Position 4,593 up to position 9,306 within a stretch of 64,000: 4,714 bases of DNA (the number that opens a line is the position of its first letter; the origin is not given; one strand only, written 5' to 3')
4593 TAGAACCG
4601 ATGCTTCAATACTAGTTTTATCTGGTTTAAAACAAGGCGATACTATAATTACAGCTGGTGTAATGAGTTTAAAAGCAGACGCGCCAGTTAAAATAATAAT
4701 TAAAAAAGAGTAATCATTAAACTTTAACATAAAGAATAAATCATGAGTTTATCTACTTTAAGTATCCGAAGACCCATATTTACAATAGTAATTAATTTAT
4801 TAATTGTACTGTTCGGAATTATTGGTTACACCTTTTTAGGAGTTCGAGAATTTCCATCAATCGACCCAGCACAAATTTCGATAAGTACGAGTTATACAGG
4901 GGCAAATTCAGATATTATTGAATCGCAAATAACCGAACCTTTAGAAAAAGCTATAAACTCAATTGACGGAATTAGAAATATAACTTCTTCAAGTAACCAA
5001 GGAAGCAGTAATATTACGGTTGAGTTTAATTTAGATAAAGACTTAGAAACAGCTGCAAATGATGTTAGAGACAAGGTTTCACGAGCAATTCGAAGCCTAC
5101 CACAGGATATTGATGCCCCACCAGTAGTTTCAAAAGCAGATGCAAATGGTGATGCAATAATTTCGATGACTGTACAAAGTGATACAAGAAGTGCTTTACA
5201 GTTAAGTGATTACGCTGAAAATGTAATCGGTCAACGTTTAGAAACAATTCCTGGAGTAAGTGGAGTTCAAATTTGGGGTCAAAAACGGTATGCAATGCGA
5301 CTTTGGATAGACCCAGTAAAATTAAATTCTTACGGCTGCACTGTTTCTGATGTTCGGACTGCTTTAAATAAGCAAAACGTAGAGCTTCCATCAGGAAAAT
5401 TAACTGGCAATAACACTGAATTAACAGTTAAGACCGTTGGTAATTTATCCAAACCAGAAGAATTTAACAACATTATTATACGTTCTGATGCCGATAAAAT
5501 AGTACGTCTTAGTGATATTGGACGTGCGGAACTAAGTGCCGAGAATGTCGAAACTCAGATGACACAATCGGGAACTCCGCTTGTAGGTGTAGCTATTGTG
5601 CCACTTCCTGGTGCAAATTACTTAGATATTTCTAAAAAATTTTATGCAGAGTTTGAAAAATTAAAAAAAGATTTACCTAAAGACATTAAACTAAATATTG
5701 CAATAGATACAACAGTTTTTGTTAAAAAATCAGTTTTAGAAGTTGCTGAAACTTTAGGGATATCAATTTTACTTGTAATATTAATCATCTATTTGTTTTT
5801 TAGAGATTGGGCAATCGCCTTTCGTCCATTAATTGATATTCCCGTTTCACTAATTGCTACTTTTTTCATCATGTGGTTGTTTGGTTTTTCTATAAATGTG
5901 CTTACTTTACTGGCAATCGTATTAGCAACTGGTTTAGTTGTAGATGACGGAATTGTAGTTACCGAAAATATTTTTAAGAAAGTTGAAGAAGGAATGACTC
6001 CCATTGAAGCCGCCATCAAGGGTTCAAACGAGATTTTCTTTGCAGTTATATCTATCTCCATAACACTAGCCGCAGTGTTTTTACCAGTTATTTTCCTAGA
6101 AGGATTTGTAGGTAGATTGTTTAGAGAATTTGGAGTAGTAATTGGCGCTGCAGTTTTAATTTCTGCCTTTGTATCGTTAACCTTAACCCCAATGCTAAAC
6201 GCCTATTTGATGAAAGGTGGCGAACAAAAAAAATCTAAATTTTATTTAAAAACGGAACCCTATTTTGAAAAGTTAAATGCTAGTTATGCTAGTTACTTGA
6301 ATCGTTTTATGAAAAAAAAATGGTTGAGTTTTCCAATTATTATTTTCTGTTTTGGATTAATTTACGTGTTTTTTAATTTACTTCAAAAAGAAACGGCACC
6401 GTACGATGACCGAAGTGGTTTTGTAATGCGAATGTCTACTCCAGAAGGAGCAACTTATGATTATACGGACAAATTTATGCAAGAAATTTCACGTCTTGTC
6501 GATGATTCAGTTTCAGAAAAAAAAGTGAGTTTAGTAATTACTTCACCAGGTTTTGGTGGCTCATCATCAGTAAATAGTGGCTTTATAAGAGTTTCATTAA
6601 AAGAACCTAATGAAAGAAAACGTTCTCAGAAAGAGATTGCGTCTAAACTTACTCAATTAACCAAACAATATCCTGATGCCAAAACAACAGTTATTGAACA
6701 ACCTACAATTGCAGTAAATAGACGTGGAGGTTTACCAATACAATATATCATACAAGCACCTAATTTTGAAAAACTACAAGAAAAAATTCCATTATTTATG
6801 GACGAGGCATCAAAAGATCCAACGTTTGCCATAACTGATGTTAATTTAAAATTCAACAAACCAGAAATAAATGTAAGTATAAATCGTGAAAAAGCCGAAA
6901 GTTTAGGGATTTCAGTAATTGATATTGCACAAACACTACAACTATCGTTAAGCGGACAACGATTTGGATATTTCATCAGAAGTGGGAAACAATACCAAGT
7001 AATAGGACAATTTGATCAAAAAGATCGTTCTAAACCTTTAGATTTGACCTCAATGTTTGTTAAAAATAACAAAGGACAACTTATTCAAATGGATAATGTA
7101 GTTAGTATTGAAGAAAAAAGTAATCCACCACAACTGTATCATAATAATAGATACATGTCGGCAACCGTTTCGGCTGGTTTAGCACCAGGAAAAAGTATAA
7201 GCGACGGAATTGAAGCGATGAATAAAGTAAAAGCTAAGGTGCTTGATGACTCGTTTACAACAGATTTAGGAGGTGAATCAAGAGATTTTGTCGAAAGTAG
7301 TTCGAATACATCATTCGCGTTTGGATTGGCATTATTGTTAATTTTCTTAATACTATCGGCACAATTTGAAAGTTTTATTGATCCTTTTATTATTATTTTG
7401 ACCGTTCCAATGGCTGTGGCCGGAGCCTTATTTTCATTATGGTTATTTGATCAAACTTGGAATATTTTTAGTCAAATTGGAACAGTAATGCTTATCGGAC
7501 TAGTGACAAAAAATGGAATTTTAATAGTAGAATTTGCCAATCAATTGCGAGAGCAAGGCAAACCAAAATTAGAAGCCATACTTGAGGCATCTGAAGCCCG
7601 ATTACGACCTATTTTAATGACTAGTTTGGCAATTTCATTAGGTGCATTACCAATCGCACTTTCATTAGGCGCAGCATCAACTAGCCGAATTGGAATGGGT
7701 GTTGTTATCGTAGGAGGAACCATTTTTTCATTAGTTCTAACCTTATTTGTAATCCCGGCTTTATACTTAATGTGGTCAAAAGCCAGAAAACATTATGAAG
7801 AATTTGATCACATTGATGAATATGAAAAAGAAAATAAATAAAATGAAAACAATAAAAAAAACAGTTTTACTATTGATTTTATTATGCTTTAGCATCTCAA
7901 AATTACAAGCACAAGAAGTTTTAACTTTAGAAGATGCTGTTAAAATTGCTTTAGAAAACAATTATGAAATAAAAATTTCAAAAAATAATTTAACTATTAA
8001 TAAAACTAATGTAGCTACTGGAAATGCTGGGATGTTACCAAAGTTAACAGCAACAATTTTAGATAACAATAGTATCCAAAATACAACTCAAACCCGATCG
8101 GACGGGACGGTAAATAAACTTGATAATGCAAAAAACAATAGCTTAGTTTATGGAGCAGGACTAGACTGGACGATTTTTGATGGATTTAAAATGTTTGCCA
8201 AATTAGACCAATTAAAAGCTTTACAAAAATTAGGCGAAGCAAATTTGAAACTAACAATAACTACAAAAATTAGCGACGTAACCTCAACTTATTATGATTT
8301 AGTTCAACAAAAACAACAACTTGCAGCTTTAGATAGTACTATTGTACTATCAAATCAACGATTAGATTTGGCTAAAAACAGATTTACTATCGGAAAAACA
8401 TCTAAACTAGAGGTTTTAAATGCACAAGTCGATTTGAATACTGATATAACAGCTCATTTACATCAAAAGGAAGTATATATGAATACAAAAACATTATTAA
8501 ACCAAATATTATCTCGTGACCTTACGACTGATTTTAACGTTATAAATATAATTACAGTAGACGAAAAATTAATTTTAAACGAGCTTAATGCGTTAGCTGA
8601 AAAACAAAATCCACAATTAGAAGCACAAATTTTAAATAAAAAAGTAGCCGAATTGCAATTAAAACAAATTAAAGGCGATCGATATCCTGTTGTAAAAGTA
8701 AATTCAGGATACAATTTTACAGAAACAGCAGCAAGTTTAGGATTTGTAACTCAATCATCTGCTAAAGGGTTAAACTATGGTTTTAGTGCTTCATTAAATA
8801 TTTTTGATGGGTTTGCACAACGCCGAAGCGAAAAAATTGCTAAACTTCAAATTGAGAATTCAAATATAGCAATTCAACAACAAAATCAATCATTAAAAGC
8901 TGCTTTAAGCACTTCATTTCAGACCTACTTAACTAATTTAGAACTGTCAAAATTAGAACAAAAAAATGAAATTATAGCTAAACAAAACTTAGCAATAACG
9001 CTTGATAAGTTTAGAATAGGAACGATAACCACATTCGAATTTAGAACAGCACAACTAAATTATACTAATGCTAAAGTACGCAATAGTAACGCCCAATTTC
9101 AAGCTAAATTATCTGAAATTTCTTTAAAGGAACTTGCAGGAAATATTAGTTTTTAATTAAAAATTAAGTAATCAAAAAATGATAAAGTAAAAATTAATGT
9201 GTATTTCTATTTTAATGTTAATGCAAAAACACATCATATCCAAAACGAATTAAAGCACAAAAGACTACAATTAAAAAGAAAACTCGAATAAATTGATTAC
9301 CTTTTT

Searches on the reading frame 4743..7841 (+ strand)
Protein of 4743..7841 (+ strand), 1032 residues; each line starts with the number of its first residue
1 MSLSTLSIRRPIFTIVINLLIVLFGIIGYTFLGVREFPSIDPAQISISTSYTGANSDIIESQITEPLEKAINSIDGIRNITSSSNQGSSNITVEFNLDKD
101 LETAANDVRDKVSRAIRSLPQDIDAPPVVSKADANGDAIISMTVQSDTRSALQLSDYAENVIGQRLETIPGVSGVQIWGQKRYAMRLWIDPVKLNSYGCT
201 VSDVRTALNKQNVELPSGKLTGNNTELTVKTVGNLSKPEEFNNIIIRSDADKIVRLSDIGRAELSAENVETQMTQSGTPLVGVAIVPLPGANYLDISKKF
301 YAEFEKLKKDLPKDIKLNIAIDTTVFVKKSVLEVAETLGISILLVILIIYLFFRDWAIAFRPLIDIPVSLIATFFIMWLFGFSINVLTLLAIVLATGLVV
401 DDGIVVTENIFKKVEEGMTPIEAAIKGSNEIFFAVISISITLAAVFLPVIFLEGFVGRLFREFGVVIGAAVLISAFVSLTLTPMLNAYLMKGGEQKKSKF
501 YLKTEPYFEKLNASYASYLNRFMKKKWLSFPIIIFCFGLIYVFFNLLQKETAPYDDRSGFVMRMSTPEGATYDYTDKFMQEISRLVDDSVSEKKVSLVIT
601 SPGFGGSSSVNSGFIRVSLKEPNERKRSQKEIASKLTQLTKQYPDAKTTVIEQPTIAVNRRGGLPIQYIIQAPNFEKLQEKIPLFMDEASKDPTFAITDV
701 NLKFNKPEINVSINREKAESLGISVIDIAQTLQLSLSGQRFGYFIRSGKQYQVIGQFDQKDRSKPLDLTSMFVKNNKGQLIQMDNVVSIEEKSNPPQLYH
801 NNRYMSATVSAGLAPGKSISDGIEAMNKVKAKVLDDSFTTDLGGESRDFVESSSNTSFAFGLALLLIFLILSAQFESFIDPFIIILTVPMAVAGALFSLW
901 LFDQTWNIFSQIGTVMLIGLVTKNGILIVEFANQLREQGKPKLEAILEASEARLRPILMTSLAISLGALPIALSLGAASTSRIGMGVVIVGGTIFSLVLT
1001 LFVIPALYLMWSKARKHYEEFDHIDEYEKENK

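Call 73: search_protein_families(library=pfam, proteins=[window:4743-7841:+], max_evalue=0.00001)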
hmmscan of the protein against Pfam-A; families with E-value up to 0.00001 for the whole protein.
window:4743-7841:+ (1032 aa): 2 families
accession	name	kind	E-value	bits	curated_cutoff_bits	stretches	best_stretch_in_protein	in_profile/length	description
PF00873.25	ACR_tran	-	1.6e-288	960.2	28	1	4-1010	2-1019/1021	AcrB/AcrD/AcrF family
PF03176.21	MMPL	-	7.2e-12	45.3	20.5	1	821-1014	105-305/333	MMPL family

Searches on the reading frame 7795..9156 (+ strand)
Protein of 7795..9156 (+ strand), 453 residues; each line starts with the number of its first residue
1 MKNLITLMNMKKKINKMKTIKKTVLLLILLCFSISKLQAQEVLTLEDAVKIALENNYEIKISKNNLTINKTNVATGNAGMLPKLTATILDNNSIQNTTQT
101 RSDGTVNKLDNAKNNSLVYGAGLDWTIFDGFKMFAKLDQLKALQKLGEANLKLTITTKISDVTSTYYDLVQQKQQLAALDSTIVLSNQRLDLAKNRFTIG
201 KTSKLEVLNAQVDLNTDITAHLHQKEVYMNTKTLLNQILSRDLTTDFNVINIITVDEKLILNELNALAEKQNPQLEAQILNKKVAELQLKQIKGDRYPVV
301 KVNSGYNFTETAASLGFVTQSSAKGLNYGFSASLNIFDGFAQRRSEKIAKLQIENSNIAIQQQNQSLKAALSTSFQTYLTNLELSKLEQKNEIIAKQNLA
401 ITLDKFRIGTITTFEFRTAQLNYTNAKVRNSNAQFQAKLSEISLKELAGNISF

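Call 73: search_protein_families(library=pfam, proteins=[window:7795-9156:+], max_evalue=0.00001)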
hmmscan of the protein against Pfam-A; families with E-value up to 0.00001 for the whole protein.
window:7795-9156:+ (453 aa): 1 family
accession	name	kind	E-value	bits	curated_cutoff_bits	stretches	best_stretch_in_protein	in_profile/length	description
PF02321.23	OEP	-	8e-52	176.2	22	2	45-239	1-186/187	Outer membrane efflux protein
